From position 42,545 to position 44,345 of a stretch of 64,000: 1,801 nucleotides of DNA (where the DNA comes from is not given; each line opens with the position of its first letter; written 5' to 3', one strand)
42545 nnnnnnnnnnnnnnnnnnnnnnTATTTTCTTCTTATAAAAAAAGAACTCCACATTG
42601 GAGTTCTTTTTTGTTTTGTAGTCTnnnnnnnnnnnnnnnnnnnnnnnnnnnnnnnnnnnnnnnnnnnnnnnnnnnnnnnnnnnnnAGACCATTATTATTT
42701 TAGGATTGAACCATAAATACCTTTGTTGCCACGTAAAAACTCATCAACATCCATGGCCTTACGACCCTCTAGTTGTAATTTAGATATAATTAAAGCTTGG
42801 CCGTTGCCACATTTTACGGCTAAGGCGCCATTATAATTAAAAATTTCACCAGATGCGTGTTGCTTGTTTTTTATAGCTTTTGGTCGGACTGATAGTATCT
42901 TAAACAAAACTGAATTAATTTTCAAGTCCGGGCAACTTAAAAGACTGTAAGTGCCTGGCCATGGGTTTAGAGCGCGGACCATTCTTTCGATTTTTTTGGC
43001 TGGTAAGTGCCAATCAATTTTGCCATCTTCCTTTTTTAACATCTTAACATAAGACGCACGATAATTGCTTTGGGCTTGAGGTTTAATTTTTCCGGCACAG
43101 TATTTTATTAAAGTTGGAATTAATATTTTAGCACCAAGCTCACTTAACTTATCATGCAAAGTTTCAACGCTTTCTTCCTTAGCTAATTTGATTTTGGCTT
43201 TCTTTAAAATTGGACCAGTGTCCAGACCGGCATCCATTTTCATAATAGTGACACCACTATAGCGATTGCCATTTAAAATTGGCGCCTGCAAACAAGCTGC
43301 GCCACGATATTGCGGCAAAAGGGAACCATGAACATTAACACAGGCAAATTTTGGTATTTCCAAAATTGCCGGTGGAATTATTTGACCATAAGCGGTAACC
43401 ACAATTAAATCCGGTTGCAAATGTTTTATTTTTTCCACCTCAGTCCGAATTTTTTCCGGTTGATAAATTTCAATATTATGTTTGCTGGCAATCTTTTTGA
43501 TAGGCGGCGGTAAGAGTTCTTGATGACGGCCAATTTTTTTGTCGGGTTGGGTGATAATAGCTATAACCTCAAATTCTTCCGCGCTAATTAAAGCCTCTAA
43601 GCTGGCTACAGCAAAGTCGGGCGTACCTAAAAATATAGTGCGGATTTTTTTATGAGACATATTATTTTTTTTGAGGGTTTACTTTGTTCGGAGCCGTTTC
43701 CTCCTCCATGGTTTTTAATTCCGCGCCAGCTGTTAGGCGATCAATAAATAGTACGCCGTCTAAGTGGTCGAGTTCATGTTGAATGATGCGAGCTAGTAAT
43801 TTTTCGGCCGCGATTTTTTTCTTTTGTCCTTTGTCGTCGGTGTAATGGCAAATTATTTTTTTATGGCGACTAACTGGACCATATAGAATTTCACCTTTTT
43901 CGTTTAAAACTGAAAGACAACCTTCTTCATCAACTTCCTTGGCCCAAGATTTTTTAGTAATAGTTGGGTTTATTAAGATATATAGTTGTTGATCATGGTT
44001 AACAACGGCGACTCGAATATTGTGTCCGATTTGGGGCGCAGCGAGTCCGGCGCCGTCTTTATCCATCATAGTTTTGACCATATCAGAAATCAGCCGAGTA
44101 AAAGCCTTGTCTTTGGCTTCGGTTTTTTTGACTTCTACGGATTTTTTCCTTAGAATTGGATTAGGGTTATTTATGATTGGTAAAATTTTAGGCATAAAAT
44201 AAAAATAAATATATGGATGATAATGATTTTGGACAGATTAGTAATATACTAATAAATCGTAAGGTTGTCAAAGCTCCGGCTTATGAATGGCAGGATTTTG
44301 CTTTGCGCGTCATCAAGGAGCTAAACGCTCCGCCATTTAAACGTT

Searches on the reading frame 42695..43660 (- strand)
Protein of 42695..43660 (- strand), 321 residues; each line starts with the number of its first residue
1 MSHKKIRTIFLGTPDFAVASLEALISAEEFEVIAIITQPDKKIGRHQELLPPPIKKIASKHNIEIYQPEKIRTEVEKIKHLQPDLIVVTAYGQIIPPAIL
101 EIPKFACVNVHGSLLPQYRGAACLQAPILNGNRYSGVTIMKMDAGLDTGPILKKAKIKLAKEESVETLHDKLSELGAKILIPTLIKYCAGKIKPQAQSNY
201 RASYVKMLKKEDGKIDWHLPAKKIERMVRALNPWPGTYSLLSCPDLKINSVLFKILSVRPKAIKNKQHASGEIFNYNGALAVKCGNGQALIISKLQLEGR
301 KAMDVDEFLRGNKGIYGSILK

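Call 23: search_protein_families(library=pfam, proteins=[window:42695-43660:-], max_evalue=0.01)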
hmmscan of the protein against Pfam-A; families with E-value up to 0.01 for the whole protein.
window:42695-43660:- (321 aa): 2 families
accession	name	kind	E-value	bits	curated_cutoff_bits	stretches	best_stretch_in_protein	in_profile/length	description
PF00551.24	Formyl_trans_N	-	3.6e-39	134.8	26.1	1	7-182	2-179/181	Formyl transferase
PF02911.23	Formyl_trans_C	-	3.2e-24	85.4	21.1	1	208-312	2-99/100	Formyl transferase, C-terminal domain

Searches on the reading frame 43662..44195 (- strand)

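Call 23: search_protein_families(library=pfam, proteins=[window:43662-44195:-], max_evalue=0.01)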
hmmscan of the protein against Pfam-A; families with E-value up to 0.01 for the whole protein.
window:43662-44195:- (177 aa): 1 family
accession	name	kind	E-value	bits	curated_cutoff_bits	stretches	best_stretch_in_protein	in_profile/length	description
PF01327.26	Pep_deformylase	-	2e-44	151.4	22.8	1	5-155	2-151/156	Polypeptide deformylase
